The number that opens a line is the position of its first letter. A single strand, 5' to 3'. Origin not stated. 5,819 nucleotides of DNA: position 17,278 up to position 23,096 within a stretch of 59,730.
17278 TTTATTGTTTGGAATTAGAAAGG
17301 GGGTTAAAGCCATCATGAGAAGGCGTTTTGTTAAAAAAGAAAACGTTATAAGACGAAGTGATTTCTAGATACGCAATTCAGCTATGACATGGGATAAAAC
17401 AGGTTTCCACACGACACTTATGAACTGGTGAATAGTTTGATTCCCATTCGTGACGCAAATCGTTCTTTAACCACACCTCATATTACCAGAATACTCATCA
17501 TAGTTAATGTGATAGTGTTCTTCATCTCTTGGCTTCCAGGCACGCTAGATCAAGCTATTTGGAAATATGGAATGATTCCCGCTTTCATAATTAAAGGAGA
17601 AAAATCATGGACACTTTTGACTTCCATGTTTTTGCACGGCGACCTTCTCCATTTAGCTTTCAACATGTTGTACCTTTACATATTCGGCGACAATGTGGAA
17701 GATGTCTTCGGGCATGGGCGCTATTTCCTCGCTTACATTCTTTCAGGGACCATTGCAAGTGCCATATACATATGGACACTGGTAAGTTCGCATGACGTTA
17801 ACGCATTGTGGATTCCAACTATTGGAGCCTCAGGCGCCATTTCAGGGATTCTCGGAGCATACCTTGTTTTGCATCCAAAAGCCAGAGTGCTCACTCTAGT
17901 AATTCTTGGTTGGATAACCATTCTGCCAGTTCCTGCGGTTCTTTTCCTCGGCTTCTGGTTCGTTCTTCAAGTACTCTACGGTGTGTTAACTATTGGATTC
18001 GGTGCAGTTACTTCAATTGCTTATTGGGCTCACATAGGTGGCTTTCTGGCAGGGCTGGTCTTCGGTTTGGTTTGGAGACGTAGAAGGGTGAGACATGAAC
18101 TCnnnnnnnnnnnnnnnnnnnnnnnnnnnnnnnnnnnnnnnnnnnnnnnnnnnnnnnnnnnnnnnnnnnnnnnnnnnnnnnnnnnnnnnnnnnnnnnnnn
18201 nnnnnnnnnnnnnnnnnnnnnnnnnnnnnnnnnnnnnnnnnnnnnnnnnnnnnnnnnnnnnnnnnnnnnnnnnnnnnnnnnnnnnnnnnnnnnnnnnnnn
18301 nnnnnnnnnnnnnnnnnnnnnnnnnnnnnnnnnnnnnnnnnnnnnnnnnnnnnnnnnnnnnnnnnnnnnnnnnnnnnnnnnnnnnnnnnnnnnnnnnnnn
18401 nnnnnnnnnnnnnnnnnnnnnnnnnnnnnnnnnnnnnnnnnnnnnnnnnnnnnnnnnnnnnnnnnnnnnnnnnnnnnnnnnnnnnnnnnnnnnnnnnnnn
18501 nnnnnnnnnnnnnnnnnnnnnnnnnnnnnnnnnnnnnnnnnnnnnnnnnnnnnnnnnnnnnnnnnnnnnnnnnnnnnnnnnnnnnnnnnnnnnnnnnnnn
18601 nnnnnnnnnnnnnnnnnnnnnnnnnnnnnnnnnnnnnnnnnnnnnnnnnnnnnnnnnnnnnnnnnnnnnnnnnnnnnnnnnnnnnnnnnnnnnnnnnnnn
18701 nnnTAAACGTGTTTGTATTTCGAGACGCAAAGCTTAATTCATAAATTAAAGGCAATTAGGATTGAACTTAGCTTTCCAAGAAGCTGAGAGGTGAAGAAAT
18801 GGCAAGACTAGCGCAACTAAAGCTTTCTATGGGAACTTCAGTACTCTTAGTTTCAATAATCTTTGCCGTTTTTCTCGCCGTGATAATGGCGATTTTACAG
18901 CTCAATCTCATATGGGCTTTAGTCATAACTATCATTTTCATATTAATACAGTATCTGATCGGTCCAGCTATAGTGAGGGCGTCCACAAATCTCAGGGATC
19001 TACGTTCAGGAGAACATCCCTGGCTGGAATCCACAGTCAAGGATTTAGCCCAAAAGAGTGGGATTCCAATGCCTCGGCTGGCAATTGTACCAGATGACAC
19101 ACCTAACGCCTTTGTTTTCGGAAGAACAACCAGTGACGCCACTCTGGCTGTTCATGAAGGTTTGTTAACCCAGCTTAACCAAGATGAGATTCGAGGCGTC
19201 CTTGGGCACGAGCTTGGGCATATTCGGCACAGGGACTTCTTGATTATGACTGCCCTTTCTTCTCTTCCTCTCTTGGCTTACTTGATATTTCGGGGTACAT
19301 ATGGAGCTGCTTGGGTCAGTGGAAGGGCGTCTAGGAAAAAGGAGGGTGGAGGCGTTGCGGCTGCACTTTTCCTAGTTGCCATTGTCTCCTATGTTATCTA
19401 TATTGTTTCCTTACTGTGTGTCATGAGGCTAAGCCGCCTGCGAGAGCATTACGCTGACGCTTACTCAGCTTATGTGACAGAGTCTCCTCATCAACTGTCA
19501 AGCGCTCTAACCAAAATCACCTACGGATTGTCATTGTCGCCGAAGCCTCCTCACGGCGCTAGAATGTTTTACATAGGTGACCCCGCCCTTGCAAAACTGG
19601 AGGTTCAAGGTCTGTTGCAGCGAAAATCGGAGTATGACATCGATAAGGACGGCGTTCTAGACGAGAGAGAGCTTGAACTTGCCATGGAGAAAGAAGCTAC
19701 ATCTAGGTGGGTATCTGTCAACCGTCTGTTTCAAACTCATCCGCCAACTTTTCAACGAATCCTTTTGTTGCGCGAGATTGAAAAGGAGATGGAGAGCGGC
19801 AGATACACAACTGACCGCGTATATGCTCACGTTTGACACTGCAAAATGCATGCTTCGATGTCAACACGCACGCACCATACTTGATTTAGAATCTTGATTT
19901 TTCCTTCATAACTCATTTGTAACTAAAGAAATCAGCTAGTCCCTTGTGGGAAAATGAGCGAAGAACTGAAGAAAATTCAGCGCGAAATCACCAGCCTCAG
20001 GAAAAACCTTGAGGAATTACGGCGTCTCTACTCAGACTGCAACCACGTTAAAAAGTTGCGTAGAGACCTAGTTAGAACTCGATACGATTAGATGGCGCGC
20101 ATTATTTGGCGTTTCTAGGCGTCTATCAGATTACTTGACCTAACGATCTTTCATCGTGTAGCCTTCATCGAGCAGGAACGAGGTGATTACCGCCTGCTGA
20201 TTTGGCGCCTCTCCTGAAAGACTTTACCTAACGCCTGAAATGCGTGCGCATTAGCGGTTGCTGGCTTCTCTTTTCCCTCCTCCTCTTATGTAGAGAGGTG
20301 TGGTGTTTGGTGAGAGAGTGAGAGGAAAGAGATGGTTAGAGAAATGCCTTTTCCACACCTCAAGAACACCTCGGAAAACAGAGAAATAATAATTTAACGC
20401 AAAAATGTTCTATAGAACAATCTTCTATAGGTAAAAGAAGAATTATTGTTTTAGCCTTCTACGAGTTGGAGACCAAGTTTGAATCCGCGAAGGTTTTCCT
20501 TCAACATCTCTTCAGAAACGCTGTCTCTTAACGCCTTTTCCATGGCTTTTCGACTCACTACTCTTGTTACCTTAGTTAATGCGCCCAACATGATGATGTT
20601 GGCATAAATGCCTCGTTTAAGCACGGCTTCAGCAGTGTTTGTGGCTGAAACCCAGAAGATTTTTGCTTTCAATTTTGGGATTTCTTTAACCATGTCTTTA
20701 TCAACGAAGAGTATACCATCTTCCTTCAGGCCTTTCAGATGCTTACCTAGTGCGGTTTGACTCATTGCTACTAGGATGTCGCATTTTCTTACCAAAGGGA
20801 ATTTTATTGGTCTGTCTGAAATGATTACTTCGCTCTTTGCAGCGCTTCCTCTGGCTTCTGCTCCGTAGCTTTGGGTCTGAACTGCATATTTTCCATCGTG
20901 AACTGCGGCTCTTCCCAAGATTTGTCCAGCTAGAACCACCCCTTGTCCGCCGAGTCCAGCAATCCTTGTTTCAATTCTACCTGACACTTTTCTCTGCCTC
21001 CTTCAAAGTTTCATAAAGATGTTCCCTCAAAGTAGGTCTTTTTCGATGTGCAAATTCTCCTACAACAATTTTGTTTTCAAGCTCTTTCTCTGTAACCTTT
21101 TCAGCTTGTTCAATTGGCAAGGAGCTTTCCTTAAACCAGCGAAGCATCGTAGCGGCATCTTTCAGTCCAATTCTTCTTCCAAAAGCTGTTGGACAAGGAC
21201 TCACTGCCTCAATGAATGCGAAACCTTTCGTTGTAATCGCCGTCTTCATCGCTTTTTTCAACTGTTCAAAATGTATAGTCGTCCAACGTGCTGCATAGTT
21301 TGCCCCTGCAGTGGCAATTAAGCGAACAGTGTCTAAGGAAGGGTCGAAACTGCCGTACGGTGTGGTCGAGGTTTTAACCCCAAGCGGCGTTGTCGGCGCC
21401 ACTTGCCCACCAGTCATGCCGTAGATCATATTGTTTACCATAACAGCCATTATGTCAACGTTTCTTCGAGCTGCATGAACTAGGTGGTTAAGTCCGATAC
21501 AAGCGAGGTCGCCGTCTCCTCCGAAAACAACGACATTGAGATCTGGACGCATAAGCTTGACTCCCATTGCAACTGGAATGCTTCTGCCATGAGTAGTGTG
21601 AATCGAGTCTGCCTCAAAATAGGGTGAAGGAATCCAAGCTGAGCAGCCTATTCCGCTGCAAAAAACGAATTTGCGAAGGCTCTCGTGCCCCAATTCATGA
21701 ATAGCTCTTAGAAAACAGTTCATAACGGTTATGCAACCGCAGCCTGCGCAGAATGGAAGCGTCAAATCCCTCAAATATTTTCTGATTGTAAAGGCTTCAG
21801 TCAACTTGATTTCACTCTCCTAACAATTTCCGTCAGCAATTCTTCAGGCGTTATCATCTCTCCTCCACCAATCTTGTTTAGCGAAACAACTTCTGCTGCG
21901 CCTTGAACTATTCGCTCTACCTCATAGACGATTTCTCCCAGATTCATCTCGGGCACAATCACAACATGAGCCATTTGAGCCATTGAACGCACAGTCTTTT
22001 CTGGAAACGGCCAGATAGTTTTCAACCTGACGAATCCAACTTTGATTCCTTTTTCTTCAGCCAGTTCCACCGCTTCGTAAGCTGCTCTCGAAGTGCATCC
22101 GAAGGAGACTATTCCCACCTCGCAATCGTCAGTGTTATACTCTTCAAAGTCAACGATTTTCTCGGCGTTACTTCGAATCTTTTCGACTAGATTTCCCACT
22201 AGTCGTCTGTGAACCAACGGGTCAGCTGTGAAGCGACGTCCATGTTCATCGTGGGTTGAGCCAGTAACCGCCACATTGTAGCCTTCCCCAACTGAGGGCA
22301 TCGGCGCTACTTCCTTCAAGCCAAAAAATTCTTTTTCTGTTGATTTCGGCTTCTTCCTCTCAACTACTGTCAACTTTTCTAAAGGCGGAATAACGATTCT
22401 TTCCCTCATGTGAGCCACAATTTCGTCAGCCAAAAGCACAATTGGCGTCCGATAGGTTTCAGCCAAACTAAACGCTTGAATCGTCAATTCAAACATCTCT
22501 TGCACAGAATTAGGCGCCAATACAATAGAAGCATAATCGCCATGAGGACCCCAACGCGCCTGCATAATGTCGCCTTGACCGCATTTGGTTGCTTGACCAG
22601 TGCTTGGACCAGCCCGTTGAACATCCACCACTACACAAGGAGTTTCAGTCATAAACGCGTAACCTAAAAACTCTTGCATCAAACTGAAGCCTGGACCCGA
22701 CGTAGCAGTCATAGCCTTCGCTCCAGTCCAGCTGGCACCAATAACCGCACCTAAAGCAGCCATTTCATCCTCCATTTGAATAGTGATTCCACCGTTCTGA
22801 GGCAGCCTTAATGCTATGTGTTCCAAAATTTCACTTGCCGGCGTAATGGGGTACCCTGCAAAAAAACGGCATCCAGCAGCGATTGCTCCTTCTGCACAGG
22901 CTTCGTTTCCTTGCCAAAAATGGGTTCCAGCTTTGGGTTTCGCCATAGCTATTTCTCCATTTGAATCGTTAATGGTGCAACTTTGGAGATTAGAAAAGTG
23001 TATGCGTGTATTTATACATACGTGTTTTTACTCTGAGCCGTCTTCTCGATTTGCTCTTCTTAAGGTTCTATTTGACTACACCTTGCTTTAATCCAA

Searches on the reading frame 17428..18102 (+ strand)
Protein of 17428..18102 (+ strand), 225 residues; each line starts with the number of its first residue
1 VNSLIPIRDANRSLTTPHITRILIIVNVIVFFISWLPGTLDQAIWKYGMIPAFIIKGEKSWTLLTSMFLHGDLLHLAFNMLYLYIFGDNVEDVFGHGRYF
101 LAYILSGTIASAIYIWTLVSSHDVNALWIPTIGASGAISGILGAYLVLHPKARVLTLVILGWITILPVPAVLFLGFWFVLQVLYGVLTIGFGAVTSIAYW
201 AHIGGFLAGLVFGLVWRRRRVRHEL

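Call 70: search_protein_families(library=pfam, proteins=[window:17428-18102:+], max_evalue=0.00001)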
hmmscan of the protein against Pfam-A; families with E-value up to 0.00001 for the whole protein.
window:17428-18102:+ (225 aa): 1 family
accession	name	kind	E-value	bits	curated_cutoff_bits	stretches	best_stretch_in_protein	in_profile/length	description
PF01694.28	Rhomboid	-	1.2e-34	120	22.6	1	59-218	3-142/143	Rhomboid domain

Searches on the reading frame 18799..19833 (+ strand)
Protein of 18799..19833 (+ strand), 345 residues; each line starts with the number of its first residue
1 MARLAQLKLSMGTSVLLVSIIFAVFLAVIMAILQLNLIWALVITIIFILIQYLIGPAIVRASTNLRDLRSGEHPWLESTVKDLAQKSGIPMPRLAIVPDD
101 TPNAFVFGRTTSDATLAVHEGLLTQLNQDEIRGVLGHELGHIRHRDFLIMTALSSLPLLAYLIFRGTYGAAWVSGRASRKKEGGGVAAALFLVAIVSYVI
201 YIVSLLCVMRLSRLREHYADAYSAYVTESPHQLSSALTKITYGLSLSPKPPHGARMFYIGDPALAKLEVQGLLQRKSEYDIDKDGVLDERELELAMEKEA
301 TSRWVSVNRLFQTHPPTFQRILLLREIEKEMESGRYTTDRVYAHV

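Call 70: search_protein_families(library=pfam, proteins=[window:18799-19833:+], max_evalue=0.00001)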
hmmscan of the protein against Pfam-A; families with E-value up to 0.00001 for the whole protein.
window:18799-19833:+ (345 aa): 1 family
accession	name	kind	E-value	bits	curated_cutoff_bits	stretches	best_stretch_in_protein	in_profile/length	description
PF01435.24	Peptidase_M48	-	5e-35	121.4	20.3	1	72-327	3-185/186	Peptidase family M48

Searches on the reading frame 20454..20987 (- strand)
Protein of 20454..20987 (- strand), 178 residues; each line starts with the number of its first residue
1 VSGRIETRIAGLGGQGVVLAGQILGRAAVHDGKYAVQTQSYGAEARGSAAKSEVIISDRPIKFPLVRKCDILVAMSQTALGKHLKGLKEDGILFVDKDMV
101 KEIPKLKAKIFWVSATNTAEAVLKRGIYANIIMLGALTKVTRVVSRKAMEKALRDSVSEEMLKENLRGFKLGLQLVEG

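Call 70: search_protein_families(library=pfam, proteins=[window:20454-20987:-], max_evalue=0.00001)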
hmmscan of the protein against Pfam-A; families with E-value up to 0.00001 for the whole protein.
window:20454-20987:- (178 aa): 1 family
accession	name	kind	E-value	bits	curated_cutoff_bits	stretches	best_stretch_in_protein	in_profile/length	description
PF01558.24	POR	-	3.2e-37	128.8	27.4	1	13-174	1-173/173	Pyruvate ferredoxin/flavodoxin oxidoreductase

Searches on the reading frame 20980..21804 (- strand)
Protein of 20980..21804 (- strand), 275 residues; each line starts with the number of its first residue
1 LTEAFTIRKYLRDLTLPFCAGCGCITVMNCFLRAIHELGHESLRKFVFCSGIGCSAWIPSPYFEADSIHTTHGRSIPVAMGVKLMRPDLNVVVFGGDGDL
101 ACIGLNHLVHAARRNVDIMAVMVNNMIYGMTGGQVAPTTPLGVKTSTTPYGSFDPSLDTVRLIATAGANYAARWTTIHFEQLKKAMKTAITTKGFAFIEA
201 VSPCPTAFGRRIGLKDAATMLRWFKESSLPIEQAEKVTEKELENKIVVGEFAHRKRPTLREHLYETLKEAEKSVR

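Call 71: search_protein_families(library=pfam, proteins=[window:20980-21804:-], max_evalue=0.00001)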
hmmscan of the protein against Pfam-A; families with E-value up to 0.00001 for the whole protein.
window:20980-21804:- (275 aa): 1 family
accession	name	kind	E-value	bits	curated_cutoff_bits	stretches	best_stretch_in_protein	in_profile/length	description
PF02775.26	TPP_enzyme_C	-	9.1e-35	120.1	21.9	1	59-199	18-150/151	Thiamine pyrophosphate enzyme, C-terminal TPP binding domain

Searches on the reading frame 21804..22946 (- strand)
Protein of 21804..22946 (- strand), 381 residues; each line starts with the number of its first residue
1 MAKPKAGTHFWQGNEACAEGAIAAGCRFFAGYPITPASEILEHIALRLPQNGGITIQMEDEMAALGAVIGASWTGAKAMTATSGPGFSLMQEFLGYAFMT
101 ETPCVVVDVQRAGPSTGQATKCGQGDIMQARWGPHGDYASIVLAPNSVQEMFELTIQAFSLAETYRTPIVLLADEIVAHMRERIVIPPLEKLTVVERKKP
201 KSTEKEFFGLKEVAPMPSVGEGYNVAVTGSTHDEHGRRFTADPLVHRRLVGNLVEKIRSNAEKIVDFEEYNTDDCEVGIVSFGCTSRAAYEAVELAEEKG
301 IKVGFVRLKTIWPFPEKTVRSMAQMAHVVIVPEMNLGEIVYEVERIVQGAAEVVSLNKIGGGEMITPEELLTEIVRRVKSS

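Call 71: search_protein_families(library=pfam, proteins=[window:21804-22946:-], max_evalue=0.00001)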
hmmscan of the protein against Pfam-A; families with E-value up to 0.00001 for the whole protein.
window:21804-22946:- (381 aa): 3 families
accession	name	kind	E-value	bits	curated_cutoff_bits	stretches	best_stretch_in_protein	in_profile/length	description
PF01855.24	POR_N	-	2.1e-71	240.8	27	1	19-246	1-225/231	Pyruvate flavodoxin/ferredoxin oxidoreductase, thiamine diP-bdg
PF17147.9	PFOR_II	-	5.3e-20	72.1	27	1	276-369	2-101/102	Pyruvate:ferredoxin oxidoreductase core domain II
PF02780.25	Transketolase_C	-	1.8e-08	34.7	25.9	1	273-333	8-69/124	Transketolase, C-terminal domain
